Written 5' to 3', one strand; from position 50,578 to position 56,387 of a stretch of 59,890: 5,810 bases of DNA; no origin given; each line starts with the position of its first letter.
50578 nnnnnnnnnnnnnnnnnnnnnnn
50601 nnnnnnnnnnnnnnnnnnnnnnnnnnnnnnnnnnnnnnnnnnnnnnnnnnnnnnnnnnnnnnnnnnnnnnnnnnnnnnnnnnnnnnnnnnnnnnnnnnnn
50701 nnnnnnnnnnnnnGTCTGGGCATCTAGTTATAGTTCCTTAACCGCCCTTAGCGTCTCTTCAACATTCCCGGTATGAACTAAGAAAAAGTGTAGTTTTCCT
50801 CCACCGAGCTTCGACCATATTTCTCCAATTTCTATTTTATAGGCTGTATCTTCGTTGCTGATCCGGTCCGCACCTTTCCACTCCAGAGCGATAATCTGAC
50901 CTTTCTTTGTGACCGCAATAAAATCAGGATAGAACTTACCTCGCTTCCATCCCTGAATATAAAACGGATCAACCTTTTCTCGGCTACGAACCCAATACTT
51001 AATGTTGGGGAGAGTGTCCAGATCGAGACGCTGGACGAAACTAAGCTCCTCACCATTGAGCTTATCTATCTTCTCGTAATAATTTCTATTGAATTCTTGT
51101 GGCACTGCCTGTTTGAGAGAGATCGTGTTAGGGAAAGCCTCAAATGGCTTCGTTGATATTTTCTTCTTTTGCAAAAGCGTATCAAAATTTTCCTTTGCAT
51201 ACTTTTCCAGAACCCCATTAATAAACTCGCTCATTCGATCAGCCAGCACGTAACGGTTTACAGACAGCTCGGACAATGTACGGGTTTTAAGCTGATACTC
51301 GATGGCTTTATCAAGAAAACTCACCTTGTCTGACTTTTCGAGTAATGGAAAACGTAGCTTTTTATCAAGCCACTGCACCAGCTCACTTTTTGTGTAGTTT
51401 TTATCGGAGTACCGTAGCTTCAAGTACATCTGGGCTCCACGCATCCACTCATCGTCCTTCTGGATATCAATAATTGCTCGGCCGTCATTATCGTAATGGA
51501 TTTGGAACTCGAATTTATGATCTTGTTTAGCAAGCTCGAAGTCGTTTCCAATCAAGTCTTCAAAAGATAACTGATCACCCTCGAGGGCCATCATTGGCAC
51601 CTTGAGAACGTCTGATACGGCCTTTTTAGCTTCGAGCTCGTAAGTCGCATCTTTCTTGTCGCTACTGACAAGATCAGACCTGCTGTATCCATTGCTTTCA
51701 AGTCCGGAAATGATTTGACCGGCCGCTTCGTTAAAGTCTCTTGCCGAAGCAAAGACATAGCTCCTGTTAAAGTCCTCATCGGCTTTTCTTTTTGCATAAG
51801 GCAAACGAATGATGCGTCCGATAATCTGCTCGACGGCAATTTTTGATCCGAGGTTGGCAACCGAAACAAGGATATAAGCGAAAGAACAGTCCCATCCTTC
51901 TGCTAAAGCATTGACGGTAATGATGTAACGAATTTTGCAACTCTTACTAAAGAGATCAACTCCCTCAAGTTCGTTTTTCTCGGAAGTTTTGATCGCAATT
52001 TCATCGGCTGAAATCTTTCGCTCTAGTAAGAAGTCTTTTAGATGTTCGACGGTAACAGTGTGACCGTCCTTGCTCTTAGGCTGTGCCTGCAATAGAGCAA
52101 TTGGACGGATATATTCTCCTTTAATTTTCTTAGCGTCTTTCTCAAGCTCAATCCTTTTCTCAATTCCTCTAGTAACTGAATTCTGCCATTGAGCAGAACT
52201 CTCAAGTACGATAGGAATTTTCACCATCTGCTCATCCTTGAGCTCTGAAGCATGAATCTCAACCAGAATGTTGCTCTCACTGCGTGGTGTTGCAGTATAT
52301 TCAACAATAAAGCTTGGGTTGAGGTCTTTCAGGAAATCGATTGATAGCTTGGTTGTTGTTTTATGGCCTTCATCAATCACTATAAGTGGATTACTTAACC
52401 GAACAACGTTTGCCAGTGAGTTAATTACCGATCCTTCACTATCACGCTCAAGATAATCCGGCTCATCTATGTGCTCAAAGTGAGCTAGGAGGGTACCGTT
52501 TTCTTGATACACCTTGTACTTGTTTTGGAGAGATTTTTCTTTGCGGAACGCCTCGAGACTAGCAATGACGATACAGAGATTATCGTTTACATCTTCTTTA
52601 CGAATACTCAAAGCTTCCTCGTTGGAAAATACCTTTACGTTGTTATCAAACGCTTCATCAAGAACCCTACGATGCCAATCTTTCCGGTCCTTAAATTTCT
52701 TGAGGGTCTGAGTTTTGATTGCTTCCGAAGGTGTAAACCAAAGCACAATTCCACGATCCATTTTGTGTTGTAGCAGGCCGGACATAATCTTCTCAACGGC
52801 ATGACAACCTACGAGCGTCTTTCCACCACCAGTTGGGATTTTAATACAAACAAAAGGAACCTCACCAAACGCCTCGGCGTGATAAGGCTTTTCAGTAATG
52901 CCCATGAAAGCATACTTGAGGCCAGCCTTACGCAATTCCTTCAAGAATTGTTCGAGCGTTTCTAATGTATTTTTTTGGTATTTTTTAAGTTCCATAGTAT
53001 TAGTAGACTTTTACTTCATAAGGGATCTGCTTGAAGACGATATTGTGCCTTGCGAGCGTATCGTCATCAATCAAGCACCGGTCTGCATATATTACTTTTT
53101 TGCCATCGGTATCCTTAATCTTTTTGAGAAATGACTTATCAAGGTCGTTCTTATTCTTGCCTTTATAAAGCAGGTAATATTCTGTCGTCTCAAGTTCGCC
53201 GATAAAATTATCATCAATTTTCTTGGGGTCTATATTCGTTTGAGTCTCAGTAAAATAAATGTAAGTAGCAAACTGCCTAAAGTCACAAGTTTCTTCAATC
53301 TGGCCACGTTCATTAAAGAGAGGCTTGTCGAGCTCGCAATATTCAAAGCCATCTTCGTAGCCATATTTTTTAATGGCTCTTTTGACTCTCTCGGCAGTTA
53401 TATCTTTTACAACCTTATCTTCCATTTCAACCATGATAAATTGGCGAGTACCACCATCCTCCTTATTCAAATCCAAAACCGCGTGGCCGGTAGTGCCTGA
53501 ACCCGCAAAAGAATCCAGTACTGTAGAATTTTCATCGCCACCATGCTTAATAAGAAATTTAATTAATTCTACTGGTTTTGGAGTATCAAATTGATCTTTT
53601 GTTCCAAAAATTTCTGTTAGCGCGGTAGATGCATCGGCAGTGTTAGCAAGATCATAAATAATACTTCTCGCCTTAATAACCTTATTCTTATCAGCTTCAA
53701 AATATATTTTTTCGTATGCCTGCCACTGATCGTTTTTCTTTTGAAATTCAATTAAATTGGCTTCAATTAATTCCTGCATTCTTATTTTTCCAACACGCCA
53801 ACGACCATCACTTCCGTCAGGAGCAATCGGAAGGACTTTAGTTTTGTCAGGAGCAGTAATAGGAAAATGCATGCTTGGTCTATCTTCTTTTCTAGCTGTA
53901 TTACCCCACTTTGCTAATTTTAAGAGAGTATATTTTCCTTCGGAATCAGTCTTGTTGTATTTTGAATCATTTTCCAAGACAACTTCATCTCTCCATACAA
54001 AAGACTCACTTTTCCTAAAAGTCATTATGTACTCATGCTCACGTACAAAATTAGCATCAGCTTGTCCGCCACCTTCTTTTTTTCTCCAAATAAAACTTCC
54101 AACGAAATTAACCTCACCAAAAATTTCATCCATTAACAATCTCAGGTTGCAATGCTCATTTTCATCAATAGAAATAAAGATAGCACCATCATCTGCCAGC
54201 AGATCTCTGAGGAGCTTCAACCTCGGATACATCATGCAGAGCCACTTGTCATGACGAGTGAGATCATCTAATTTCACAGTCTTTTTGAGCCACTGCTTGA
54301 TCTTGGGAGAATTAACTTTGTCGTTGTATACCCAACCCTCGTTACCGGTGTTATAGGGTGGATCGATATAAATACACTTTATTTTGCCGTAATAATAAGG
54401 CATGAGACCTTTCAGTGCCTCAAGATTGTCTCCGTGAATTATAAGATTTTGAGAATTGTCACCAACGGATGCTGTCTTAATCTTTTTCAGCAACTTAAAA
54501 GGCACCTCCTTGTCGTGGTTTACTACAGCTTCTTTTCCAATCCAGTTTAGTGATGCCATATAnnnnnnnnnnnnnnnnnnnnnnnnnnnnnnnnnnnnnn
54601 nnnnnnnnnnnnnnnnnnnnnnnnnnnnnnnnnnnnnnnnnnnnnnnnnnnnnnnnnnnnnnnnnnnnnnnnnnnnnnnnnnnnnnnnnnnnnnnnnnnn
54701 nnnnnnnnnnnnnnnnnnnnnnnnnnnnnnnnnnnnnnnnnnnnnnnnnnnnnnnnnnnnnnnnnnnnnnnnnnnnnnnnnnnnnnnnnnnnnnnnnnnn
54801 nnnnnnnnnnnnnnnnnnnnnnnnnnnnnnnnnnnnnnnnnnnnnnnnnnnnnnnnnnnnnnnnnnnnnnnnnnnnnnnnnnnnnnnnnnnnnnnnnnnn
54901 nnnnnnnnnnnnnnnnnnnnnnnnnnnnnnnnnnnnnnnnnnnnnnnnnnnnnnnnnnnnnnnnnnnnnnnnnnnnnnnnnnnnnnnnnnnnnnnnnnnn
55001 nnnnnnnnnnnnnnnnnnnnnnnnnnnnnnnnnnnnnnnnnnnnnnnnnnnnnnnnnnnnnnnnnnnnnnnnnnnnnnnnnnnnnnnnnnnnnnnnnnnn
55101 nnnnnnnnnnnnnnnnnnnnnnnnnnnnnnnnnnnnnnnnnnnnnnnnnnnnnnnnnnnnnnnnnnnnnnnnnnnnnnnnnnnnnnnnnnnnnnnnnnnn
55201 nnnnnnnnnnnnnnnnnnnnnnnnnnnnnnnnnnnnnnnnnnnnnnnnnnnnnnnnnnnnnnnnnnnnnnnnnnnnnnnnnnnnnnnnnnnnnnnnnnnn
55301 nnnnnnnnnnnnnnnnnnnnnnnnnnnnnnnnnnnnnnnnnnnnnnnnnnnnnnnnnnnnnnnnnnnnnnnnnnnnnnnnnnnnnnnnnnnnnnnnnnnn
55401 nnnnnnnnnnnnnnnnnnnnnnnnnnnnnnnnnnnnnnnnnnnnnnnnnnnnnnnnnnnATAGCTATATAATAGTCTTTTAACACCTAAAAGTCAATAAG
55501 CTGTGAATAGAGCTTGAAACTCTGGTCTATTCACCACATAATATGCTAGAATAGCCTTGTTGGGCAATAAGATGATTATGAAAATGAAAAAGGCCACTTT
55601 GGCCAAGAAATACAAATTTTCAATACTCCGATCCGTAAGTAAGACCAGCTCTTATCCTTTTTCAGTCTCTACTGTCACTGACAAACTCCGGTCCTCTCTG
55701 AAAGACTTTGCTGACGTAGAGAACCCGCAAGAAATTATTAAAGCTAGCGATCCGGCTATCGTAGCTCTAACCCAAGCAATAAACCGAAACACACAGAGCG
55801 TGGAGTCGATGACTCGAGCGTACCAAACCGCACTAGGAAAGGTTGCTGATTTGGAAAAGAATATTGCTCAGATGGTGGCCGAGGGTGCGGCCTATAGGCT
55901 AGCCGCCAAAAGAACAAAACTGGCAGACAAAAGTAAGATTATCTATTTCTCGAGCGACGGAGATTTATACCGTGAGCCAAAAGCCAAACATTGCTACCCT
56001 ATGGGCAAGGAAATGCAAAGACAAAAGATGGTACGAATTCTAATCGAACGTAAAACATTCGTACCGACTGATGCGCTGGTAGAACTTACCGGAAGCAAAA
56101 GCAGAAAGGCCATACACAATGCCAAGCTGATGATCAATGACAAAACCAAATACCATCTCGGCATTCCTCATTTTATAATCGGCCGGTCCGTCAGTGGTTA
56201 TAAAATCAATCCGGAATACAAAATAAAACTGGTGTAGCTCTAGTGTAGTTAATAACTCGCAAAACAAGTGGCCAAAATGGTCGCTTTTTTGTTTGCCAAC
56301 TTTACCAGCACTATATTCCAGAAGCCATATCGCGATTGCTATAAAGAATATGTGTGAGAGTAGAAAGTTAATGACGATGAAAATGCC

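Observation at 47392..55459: Tightly coupled five-gene cassette: Fic - type III Mod - Res - membrane KAP NTPase - small ORF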

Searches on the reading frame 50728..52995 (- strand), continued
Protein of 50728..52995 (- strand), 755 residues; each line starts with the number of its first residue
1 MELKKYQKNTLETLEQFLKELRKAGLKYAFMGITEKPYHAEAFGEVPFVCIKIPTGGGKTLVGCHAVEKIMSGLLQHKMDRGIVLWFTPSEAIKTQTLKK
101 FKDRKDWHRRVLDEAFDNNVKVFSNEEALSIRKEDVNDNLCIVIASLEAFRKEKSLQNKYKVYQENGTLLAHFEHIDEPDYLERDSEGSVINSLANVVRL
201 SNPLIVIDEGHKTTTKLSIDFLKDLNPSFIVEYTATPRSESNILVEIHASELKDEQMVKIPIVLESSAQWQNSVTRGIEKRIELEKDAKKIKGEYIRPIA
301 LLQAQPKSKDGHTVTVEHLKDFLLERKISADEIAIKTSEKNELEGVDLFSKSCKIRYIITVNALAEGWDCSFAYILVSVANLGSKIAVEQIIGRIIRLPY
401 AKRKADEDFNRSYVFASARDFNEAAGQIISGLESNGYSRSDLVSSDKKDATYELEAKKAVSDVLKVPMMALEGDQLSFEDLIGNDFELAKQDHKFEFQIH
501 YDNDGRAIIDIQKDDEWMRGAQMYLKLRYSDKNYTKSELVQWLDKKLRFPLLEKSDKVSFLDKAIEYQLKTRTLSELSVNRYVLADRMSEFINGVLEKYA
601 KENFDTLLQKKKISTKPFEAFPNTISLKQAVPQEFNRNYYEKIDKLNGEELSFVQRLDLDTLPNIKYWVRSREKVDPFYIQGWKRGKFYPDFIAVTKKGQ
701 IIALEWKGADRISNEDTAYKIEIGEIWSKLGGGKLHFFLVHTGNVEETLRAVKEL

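Call 116: search_protein_families(library=pfam, proteins=[L047:156-407:+, L048:6277-6468:+, L076:3273-3479:+, L048:5007-6272:+, L048:4361-5014:+, L104:5465-6148:+, L107:1838-2764:+, L089:1421-2200:+, L073:2371-2880:+], max_evalue=0.001)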
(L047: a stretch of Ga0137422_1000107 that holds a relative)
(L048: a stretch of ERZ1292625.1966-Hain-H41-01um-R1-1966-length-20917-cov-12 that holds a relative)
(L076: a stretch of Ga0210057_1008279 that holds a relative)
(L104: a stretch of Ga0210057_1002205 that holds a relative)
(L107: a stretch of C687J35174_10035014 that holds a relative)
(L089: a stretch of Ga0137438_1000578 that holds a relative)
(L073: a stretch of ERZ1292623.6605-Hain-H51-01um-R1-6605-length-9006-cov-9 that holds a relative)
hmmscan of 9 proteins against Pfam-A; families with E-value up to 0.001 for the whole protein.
L047:156-407:+ (83 aa): 5 families
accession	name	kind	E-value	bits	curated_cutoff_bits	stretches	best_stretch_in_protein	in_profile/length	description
PF12728.13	HTH_17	-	6e-17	62.1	27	1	27-75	1-50/51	Helix-turn-helix domain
PF08279.18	HTH_11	-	0.00032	21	25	1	26-49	15-37/55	HTH domain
PF00376.29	MerR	-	0.00032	20.9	28.2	1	29-55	1-27/38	MerR family regulatory protein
PF13384.12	HTH_23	-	0.00032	20.8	24.6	1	27-48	17-38/50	Homeodomain-like domain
PF04552.19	Sigma54_DBD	-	0.00053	20.2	22.8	1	10-65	32-86/160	Sigma-54, DNA binding domain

L048:6277-6468:+ (63 aa): 1 family
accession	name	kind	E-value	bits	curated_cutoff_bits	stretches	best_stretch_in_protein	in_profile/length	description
PF24749.2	DUF7695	-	2.7e-10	40.2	25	1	16-57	8-49/58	Domain of unknown function (DUF7695)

L076:3273-3479:+ (68 aa): 4 families
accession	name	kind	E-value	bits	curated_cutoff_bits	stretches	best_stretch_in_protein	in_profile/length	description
PF01381.28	HTH_3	-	3.9e-12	46.4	23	1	11-66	1-55/55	Helix-turn-helix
PF13443.12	HTH_26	-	8.5e-07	29.6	22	1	14-67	5-58/63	Cro/C1-type HTH DNA-binding domain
PF12844.13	HTH_19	-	3e-05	24.3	30.2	1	8-66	1-58/64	Helix-turn-helix domain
PF13560.12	HTH_31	-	3.8e-05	24.4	27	1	7-65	2-60/64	Helix-turn-helix domain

L048:5007-6272:+ (421 aa): 1 family
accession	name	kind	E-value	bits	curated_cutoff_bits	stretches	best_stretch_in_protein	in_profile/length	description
PF08843.17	AbiEii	-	2e-19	70.9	22.5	1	47-235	10-192/238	Nucleotidyl transferase AbiEii toxin, Type IV TA system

L048:4361-5014:+ (217 aa): 0 families

L104:5465-6148:+ (227 aa): 0 families

L107:1838-2764:+ (308 aa): 0 families

L089:1421-2200:+ (259 aa): 0 families

L073:2371-2880:+ (169 aa): 0 families

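Call 117: predict_structure(alignment_id=A2)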
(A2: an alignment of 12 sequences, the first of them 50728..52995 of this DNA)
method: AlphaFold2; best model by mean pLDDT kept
length: 755 residues; sequences in the alignment: 12
mean_pLDDT: 50.5   pTM: 0.41
mean pLDDT of the five models: 50.5, 45.9, 45.3, 38.5, 36.9
residues with pLDDT >= 90: 24; 70-90: 165; 50-70: 105; < 50: 461
segments of 3 or more residues with pLDDT < 50: 1-14, 16-18, 20-67, 73-97, 114-266, 287-312, 336-350, 357-465, 501-530, 621-648, 673-676
pLDDT, mean of each block of 10 residues (from residue 1): 41 48 38 25 30 36 49 41 39 49 52 48 42 36 34 30 25 35 36 25 27 24 23 25 35 38 49 59 51 39 40 56 71 52 42 51 37 30 31 33 26 27 35 33 28 30 58 83 84 71 42 35 39 80 83 87 91 79 82 89 91 74 37 30 41 60 72 56 78 81 74 65 86 85 80 83
secondary structure, 60 per line:
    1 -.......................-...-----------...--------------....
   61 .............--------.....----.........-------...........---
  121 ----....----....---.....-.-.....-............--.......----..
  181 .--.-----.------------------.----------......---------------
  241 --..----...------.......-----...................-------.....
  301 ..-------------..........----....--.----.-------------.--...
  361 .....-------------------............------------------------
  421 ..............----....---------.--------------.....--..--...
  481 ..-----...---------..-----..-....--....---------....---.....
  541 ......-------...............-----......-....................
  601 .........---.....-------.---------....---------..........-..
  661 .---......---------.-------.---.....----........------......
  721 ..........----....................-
elements in order (helices of 4 or more, strands of 3 or more residues): H2-24 H57-73 E82-86 H91-99 H107-117 H125-128 H133-136 E140-144 H148-152 H154-165 H168-174 H220-225 E258-264 H270-288 E296-302 H316-325 E358-360 H361-365 H385-396 H421-434 H439-442 E467-471 H478-482 E510-513 E516-519 H529-532 H536-546 H554-568 H574-579 H581-609 E613-617 H635-638 H648-657 E665-670 E692-696 E701-708 H715-730 E735-741 H742-754

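Call 119: fold_search(model_id=the predicted structure, library=pdb)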
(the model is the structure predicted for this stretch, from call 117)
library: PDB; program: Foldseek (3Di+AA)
matches with E <= 10: 388; with E <= 0.001: 0
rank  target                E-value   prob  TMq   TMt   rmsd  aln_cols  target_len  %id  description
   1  1t0f_A                5.7e-02  0.97  0.10  0.27  10.0       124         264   13  Crystal Structure of the TnsA/TnsC(504-555) complex (released 2004-11-09)
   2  9iac_A                6.4e-02  0.63  0.10  0.23   9.7       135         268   15  Structure of the Argonaute-associated Cas4 family protein 1 (ACE1) from Microcystis aeruginosa (MaACE1) (released 2025-04-23)
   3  1f1z_A                6.8e-02  0.97  0.10  0.27   8.9       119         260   13  TNSA, a catalytic component of the TN7 transposition system (released 2000-06-28)
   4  7pq0_B                7.6e-02  0.23  0.10  0.18  16.9       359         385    9  Crystal structure of the Burkholderia Lethal Factor 1 (BLF1) C94S inactive mutant in complex with human eIF4A - Crysta (released 2022-04-13)
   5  2wcz_A                1.5e-01  0.63  0.09  0.38   4.6        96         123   17  1.6A resolution structure of Archaeoglobus fulgidus Hjc, a Holliday junction resolvase from an archaeal hyperthermophi (released 2009-03-24)
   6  1t0f_B                1.6e-01  0.90  0.10  0.27   9.9       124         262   13  Crystal Structure of the TnsA/TnsC(504-555) complex (released 2004-11-09)
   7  2wiw_B                1.6e-01  0.63  0.09  0.37   4.7        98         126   16  Crystal structures of Holliday junction resolvases from Archaeoglobus fulgidus bound to DNA substrate (released 2009-05-26)
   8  9iac_B                1.8e-01  0.35  0.09  0.21  11.3       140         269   11  Structure of the Argonaute-associated Cas4 family protein 1 (ACE1) from Microcystis aeruginosa (MaACE1) (released 2025-04-23)
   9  2wj0_B                1.9e-01  0.54  0.08  0.36   5.0        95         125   18  Crystal structures of Holliday junction resolvases from Archaeoglobus fulgidus bound to DNA substrate (released 2009-05-26)
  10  2eo0_A                2.0e-01  0.41  0.08  0.31   5.2        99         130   23  Crystal Structure of Holliday Junction Resolvase ST1444 (released 2007-10-02)
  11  2wiw_A                2.1e-01  0.54  0.08  0.38   5.0        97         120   16  Crystal structures of Holliday junction resolvases from Archaeoglobus fulgidus bound to DNA substrate (released 2009-05-26)
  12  2wcz_B                2.2e-01  0.54  0.08  0.39   4.4        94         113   15  1.6A resolution structure of Archaeoglobus fulgidus Hjc, a Holliday junction resolvase from an archaeal hyperthermophi (released 2009-03-24)
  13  6ut7_G                2.2e-01  0.20  0.10  0.16  18.3       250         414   12  Fitted model for the tetradecameric assembly of Thermococcus gammatolerans McrB AAA+ hexamers with bound McrC (released 2020-10-21)
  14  8ssw_A                2.2e-01  0.13  0.11  0.17  20.9       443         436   11  Crystal structure of DEAD-box RNA helicase DDX3X in complex with ADP at pre-unwound state (released 2024-05-22)
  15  4kit_B                2.3e-01  0.13  0.11  0.05  23.3       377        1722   14  Crystal structure of human Brr2 in complex with the Prp8 Jab1/MPN domain (released 2013-06-05)
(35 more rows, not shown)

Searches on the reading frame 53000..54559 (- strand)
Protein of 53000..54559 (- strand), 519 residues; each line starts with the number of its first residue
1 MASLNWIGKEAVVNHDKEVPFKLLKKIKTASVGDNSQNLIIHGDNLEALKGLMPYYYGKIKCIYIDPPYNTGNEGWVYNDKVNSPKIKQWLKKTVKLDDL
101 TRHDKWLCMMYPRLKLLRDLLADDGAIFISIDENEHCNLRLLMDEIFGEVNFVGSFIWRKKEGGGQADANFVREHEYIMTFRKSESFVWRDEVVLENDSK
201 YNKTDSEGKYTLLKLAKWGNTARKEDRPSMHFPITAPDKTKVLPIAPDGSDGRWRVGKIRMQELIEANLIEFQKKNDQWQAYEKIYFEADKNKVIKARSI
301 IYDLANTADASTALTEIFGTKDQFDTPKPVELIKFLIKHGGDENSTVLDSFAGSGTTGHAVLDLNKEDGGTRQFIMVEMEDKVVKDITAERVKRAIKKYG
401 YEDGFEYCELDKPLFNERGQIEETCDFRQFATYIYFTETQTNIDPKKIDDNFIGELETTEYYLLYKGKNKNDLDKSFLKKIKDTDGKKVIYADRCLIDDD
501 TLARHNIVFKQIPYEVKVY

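Call 4: search_protein_families(library=pfam, proteins=[window:53000-54559:-], max_evalue=0.01)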
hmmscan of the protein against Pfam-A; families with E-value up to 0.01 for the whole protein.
window:53000-54559:- (519 aa): 3 families
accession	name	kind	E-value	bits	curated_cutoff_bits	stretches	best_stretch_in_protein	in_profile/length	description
PF01555.25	N6_N4_Mtase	-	3.4e-40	138.8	26.7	1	60-387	1-219/221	DNA methylase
PF03602.21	Cons_hypoth95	-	3.5e-05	24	24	0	12-95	69-146/182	Conserved hypothetical protein 95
PF02086.21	MethyltransfD12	-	0.0074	16.5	22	0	62-127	178-243/253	D12 class N6 adenine-specific DNA methyltransferase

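Call 5: search_protein_families(library=padloc, proteins=[window:53000-54559:-], max_evalue=0.01)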
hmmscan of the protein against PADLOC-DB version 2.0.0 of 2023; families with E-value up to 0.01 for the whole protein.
window:53000-54559:- (519 aa): 42 families (the best 25 are shown)
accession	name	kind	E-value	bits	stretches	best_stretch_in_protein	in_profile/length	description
PDLC03644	MTase_III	-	5.7e-159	528.3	1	1-518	1-541/542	Type III methyltransferase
PDLC03640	MTase_III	-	4.3e-107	357.1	3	1-189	1-207/654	Type III methyltransferase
PDLC03634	MTase_III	-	1e-106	356.3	1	3-390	59-470/621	Type III methyltransferase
PDLC03641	MTase_III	-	2.1e-87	292.3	1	3-392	67-459/657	Type III methyltransferase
PDLC03642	MTase_III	-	1.3e-65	220.1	1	28-396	73-415/528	Type III methyltransferase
PDLC03637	MTase_III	-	5.6e-61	204.7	1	23-430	106-502/513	Type III methyltransferase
PDLC03636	MTase_III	-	1.6e-55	187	1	4-397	9-410/575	Type III methyltransferase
PDLC03639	MTase_III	-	1.8e-51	173.3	2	35-248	85-282/639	Type III methyltransferase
PDLC03635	MTase_III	-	1.2e-48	164.4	1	24-397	205-577/708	Type III methyltransferase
PDLC03354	MTase_II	-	1.7e-39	134.1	1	35-387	53-378/425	Type II methyltransferase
PDLC03646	MTase_III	-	2.7e-36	122.8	1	31-404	465-848/1057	Type III methyltransferase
PDLC03638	MTase_III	-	2.4e-33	113.5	1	34-396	377-681/816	Type III methyltransferase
PDLC03643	MTase_III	-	5.7e-33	112.7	1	110-385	1-272/465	Type III methyltransferase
PDLC03645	MTase_III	-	7.7e-33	111.5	2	23-234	125-322/709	Type III methyltransferase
PDLC03278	MTase_II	-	9.2e-31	105.6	2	260-402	231-360/390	Type II methyltransferase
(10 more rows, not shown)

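Call 10: search_protein_families(library=ncbifam, proteins=[window:53000-54559:-], max_evalue=0.01)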
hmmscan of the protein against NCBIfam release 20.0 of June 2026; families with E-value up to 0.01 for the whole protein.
window:53000-54559:- (519 aa): 4 families
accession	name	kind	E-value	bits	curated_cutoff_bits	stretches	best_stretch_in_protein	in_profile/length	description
NF008572.0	PRK11524.1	equivalog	4.1e-13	49.1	292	2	29-96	7-70/294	adenine-specific DNA-methyltransferase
NF050803.1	DnaMtaseCcrMCaul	equivalog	3.6e-08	32.7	830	1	322-395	184-250/350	adenine-specific DNA-methyltransferase CcrM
NF010253.0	PRK13699.1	subfamily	0.00059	19.6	244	1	322-385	142-199/226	DNA methyltransferase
TIGR00095.1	TIGR00095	equivalog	0.00086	19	117.5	0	12-79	80-144/194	16S rRNA (guanine(966)-N(2))-methyltransferase RsmD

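Call 99: search_solved_structures(query=window:53000-54559:-, max_evalue=0.0001)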
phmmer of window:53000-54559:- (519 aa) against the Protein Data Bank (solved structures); distinct sequences matched with E-value up to 0.0001: 4.
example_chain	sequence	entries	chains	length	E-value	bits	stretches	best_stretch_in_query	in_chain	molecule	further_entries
6k0w_B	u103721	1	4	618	5.1e-54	187.1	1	20-389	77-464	Adenine specific DNA methyltransferase (Mod)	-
4zcf_A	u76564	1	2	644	5.3e-49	170.5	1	3-429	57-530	Restriction endonuclease EcoP15I, modification subunit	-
7dsu_A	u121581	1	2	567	2e-41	145.5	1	20-446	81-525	Mbo45V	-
1g60_A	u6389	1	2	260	1.2e-07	34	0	325-364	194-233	Adenine-specific Methyltransferase MboIIA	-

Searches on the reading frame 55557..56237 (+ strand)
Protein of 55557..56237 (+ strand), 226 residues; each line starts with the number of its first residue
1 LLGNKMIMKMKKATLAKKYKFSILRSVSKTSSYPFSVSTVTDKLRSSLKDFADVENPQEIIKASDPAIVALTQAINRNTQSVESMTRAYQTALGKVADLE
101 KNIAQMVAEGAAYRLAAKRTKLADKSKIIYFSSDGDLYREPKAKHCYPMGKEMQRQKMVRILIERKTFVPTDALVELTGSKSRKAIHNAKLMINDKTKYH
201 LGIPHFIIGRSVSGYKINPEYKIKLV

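Call 9: search_protein_families(library=pfam, proteins=[window:55557-56237:+], max_evalue=0.01)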
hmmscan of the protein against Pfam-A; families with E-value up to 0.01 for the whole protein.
window:55557-56237:+ (226 aa): 1 family
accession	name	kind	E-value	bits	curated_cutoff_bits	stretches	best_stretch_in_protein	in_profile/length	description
PF17279.8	DUF5344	-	0.0055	17.6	27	0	37-107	11-78/87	Family of unknown function (DUF5344)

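Call 21: search_protein_families(library=phrogs, proteins=[window:55557-56237:+], max_evalue=0.001)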
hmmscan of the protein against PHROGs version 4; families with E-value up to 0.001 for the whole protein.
window:55557-56237:+ (226 aa): 0 families
